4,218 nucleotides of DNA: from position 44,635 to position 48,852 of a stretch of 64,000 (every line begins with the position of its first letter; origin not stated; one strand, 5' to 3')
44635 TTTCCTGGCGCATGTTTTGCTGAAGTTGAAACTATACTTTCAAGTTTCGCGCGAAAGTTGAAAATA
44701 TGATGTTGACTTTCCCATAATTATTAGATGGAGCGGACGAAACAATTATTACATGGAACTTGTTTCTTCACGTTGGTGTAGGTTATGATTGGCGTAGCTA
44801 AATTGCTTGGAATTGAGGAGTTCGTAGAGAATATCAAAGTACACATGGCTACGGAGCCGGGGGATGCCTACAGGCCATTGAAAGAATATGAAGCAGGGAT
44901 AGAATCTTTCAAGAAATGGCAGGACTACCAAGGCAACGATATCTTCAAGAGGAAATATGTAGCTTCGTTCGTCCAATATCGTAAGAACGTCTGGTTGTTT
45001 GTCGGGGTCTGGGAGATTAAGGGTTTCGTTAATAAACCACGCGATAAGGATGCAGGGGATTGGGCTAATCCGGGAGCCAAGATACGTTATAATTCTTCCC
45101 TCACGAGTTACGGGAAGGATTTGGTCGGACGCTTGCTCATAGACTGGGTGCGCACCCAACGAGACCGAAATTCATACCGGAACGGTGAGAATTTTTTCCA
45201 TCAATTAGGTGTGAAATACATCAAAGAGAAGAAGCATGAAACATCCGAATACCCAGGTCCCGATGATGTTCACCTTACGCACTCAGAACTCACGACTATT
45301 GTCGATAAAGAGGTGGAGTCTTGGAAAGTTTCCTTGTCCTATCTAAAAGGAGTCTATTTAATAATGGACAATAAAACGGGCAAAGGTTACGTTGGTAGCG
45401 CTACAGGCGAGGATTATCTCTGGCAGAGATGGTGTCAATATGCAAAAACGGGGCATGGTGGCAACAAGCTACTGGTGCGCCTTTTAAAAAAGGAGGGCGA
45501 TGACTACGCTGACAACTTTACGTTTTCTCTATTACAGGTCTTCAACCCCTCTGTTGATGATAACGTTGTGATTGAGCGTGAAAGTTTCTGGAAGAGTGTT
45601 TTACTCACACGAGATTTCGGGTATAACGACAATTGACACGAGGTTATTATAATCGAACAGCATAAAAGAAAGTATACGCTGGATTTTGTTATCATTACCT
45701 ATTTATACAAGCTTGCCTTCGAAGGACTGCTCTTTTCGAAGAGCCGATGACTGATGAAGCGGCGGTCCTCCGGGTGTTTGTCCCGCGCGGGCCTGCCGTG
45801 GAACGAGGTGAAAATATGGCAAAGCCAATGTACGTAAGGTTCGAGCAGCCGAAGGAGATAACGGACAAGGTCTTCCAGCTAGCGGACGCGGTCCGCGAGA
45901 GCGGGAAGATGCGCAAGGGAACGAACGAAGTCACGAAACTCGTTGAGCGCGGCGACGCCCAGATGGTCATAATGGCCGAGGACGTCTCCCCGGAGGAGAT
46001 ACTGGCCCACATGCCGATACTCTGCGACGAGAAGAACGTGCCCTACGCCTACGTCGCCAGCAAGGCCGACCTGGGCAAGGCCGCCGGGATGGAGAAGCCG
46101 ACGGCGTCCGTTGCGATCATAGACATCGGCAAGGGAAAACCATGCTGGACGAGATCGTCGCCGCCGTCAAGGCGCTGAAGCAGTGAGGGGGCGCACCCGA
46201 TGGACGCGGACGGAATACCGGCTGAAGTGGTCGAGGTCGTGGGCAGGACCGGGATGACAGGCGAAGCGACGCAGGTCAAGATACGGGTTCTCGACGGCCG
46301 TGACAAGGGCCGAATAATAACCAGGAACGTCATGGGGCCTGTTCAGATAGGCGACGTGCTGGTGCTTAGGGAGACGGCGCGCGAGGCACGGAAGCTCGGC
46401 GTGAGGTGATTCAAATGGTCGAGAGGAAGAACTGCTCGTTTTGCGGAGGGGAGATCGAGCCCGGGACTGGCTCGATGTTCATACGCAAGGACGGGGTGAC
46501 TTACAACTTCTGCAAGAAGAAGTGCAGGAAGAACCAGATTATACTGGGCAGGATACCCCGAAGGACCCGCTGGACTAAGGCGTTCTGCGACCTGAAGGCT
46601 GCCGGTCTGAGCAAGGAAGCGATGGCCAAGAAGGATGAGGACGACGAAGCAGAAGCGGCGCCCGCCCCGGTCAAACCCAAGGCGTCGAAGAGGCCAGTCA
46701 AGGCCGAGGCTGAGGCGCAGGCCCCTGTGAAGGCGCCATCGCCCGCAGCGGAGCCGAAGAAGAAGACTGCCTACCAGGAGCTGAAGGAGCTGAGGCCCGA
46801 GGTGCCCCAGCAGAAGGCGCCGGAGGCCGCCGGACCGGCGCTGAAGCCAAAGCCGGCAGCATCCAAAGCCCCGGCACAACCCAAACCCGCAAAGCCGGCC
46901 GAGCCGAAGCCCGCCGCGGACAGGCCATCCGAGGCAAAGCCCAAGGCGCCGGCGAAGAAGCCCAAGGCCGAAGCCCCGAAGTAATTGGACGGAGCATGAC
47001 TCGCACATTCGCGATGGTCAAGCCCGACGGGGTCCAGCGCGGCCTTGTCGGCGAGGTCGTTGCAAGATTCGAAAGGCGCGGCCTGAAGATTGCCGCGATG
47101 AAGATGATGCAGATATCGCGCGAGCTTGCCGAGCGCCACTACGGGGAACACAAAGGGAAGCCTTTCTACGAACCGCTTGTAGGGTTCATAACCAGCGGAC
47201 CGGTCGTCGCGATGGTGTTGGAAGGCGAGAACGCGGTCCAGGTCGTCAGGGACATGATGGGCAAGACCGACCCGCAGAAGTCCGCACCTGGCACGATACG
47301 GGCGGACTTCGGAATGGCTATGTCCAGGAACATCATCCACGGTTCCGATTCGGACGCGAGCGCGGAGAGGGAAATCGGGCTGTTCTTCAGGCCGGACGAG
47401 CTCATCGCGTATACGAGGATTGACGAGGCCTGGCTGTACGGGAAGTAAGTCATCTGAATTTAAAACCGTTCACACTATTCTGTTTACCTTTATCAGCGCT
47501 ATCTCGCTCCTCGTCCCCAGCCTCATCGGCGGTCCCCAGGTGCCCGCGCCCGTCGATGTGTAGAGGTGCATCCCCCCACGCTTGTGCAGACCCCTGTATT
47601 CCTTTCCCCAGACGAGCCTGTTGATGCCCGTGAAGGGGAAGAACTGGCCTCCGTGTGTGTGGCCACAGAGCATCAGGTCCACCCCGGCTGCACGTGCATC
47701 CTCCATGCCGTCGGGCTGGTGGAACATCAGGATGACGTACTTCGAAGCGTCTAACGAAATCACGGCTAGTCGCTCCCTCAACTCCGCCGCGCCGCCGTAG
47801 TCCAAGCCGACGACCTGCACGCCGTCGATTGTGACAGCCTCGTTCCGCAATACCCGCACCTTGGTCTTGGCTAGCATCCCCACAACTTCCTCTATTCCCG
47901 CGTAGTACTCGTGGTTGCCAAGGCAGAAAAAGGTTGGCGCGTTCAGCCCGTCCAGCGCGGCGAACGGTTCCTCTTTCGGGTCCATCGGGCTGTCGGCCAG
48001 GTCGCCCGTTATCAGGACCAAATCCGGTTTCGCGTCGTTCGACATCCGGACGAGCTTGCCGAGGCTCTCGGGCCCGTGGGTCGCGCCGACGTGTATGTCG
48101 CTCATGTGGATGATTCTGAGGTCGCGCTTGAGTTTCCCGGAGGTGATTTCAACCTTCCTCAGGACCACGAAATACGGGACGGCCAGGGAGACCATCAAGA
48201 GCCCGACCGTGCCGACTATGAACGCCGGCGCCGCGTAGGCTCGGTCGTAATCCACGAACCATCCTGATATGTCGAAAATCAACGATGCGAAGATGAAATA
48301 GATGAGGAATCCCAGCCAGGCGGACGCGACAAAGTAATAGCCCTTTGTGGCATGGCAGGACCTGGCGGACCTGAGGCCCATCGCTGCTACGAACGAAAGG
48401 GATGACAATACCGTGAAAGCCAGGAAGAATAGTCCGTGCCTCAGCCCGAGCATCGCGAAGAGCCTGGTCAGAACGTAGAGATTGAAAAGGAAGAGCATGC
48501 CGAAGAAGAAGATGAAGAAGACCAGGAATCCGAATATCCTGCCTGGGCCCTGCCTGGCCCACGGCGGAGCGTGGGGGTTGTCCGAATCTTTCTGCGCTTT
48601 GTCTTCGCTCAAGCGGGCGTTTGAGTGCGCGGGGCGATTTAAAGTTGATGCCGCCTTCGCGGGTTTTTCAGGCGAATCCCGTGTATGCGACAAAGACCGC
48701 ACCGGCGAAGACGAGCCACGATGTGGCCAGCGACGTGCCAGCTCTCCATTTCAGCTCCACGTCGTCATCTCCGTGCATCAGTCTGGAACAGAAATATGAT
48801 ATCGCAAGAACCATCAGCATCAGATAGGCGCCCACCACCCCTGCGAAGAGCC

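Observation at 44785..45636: Solitary GIY-YIG nuclease with a novel 185-aa N-terminal domain in an AT-rich island next to the ribosomal-protein cluster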

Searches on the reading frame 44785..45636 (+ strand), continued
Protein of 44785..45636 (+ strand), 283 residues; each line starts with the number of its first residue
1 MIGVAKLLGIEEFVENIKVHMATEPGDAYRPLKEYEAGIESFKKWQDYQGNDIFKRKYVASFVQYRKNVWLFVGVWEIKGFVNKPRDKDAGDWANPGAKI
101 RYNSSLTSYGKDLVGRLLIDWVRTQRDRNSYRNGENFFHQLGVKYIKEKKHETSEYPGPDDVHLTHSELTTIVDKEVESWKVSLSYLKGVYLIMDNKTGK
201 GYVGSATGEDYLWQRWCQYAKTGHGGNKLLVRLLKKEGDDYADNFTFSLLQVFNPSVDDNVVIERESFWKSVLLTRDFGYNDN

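Call 96: find_encoding_contigs(protein=P0044, flank=6000, max_places=1)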
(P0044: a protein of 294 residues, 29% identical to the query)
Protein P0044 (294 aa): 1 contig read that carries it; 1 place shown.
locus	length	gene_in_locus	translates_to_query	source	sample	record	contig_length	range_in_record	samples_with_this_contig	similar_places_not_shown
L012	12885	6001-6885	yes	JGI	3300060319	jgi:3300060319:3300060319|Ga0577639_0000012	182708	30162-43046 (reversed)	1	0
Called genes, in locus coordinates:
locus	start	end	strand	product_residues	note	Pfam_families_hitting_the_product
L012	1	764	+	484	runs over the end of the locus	PF00696:AA_kinase, PF01842:ACT (faint), PF22468:ACT_9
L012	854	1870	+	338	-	PF01546:Peptidase_M20, PF07687:M20_dimer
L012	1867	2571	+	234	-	PF01113:DapB_N, PF05173:DapB_C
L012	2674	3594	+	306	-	PF00701:DHDPS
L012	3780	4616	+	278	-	PF14805:THDPS_N_2, PF00132:Hexapep (faint), PF25087:GMPPB_C (faint), PF14602:Hexapep_2 (weak)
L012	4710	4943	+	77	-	-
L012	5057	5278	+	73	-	PF01954:AF2212-like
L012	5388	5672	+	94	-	PF01850:PIN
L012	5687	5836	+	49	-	-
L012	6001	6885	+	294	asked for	-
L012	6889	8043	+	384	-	PF00155:Aminotran_1_2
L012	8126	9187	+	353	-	PF01118:Semialdhyde_dh, PF02774:Semialdhyde_dhC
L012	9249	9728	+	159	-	PF01451:LMWPc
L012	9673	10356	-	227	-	PF12146:Hydrolase_4, PF00561:Abhydrolase_1, PF20408:Abhydrolase_11, PF00326:Peptidase_S9 (faint), PF01738:DLH (weak)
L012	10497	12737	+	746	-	PF13185:GAF_2, PF01590:GAF, PF13185:GAF_2, PF13492:GAF_3, PF00512:HisKA, PF02518:HATPase_c, PF00072:Response_reg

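Call 97: find_encoding_contigs(protein=P0019, flank=6000, max_places=1)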
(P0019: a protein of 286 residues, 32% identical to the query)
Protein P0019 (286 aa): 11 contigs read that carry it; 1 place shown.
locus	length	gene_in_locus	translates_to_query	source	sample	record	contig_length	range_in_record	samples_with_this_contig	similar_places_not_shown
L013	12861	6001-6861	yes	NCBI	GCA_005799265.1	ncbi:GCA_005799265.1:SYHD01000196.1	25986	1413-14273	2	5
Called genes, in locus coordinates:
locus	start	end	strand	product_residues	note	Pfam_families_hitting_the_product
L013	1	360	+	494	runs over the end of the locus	PF00497:SBP_bac_3, PF00528:BPD_transp_1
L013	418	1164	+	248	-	PF02463:SMC_N (faint), PF00005:ABC_tran, PF13304:AAA_21 (faint)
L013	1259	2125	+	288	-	PF00733:Asn_synthase (weak), PF02540:NAD_synthase (weak)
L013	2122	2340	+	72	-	-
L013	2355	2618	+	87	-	-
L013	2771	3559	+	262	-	PF12146:Hydrolase_4 (weak), PF24322:Tle3 (weak)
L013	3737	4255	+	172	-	-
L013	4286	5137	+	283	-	PF01026:TatD_DNase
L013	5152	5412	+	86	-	-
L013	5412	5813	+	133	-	PF01850:PIN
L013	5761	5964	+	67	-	-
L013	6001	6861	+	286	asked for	-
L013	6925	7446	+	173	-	-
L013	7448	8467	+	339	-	PF00814:TsaD, PF22521:HypF_C_2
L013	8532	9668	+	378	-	-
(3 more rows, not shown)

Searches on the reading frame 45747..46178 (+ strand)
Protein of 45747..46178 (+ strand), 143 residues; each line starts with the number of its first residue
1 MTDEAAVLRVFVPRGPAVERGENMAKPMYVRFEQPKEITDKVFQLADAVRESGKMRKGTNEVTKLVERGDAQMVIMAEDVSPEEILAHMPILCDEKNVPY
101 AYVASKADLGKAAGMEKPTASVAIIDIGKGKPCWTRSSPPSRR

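Call 22: search_protein_families(library=pfam, proteins=[window:45747-46178:+], max_evalue=0.001)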
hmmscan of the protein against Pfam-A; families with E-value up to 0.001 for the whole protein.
window:45747-46178:+ (143 aa): 1 family
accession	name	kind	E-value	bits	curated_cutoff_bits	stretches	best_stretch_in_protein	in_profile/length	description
PF01248.31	Ribosomal_L7Ae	-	2.1e-27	95.1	22.1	1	41-129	2-90/95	Ribosomal protein L7Ae/L30e/S12e/Gadd45 family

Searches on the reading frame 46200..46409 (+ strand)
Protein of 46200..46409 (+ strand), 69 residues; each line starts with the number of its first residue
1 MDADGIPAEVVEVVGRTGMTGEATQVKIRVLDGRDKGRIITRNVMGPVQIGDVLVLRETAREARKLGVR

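Call 22: search_protein_families(library=pfam, proteins=[window:46200-46409:+], max_evalue=0.001)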
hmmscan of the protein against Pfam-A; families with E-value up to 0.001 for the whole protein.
window:46200-46409:+ (69 aa): 1 family
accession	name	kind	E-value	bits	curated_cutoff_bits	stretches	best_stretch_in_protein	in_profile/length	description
PF01200.24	Ribosomal_S28e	-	6.1e-31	106.6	25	1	5-66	3-64/64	Ribosomal protein S28e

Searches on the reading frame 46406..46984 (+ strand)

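Call 22: search_protein_families(library=pfam, proteins=[window:46406-46984:+], max_evalue=0.001)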
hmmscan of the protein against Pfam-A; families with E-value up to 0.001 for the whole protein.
window:46406-46984:+ (192 aa): 1 family
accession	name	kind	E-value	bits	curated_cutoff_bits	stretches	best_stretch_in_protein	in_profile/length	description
PF01246.26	Ribosomal_L24e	-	6.8e-19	68.3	27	1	8-69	4-64/66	Ribosomal protein L24e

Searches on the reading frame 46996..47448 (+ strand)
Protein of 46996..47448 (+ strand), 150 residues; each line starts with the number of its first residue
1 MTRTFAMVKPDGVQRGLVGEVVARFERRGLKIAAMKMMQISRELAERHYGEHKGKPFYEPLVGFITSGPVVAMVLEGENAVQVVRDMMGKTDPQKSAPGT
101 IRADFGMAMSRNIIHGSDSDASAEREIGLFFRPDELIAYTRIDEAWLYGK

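Call 22: search_protein_families(library=pfam, proteins=[window:46996-47448:+], max_evalue=0.001)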
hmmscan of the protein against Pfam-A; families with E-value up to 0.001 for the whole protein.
window:46996-47448:+ (150 aa): 1 family
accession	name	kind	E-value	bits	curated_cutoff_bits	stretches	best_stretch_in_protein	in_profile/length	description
PF00334.24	NDK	-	9.5e-62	207.3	27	1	3-135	2-134/135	Nucleoside diphosphate kinase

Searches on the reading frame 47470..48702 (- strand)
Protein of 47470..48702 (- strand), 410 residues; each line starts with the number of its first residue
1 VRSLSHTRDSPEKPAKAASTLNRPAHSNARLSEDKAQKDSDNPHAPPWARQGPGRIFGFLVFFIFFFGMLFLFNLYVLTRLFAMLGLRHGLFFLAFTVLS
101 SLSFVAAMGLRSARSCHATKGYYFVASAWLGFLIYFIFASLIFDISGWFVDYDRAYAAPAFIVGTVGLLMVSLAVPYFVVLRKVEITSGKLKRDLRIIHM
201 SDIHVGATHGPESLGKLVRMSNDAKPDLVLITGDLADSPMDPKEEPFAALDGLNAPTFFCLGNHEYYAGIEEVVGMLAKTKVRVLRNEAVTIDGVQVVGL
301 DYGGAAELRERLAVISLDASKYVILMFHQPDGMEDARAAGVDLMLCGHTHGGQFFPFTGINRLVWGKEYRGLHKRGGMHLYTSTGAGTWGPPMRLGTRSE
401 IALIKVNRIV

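Call 22: search_protein_families(library=pfam, proteins=[window:47470-48702:-], max_evalue=0.001)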
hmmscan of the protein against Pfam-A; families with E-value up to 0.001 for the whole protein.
window:47470-48702:- (410 aa): 2 families
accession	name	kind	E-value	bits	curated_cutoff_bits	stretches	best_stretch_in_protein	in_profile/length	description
PF00149.33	Metallophos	-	6.1e-17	63.1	21.5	1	195-351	1-190/191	Calcineurin-like phosphoesterase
PF12850.12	Metallophos_2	-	1.3e-05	25.7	27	1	196-351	2-118/154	Calcineurin-like phosphoesterase superfamily domain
